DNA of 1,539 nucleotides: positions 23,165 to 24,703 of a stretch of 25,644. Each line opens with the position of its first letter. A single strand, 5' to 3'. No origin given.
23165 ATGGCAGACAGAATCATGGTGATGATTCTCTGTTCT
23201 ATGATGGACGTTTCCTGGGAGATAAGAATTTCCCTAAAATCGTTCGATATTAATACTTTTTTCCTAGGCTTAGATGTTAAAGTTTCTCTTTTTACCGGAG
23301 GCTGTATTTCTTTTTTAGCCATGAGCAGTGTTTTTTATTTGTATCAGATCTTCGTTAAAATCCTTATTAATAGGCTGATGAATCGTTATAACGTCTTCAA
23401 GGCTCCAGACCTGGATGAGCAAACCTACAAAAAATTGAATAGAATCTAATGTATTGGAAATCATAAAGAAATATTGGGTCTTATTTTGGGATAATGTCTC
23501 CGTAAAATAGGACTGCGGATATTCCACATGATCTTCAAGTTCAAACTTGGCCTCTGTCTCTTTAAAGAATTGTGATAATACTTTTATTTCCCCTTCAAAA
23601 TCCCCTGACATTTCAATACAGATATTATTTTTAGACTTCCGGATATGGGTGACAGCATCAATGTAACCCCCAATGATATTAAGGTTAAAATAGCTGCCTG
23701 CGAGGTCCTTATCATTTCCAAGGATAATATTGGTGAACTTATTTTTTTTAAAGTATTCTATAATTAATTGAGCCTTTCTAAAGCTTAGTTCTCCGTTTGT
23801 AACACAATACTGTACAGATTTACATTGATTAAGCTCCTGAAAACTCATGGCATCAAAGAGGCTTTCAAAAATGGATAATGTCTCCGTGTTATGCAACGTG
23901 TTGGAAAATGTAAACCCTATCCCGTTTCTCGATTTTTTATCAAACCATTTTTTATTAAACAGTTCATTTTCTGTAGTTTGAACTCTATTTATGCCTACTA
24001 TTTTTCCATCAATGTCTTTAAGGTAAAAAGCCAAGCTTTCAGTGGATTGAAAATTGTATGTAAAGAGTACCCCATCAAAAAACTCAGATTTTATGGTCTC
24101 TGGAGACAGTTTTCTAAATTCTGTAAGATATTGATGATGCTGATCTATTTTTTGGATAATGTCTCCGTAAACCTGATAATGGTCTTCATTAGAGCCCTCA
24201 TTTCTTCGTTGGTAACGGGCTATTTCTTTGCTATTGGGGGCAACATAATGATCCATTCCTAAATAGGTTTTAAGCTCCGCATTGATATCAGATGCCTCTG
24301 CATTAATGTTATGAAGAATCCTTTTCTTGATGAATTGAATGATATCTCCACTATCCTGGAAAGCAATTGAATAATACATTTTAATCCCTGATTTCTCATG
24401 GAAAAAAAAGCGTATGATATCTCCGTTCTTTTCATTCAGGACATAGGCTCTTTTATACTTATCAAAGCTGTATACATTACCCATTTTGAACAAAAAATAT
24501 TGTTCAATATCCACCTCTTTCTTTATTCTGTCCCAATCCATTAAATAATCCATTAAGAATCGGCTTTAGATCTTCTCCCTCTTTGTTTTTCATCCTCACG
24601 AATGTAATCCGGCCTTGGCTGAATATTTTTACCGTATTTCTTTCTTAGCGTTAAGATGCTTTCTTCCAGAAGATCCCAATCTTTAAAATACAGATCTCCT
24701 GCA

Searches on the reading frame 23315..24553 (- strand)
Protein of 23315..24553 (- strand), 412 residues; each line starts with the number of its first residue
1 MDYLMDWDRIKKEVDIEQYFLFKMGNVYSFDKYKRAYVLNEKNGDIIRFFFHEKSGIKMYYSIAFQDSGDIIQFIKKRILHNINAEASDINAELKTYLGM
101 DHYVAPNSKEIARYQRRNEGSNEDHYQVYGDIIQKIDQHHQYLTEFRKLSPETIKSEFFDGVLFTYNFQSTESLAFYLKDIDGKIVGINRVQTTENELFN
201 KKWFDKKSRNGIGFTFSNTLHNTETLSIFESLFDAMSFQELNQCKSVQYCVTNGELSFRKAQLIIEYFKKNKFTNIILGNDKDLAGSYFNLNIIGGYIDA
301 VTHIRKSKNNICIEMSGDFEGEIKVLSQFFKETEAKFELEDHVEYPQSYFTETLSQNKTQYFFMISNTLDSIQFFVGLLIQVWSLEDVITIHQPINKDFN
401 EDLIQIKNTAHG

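Call 5: search_protein_families(library=ncbifam, proteins=[window:23315-24553:-], max_evalue=0.1)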
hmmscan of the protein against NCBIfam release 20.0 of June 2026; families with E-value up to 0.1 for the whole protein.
window:23315-24553:- (412 aa): 0 families

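Call 80: search_protein_families(library=pfam, proteins=[window:23315-24553:-], max_evalue=0.01)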
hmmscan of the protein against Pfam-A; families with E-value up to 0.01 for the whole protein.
window:23315-24553:- (412 aa): 2 families
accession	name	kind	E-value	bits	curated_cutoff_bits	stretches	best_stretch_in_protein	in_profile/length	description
PF13155.12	Toprim_2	-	3.1e-07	31.1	22.1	1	228-294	2-63/88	Toprim-like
PF13154.11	DUF3991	-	0.0008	20.2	24.5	1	141-200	1-51/74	Protein of unknown function (DUF3991)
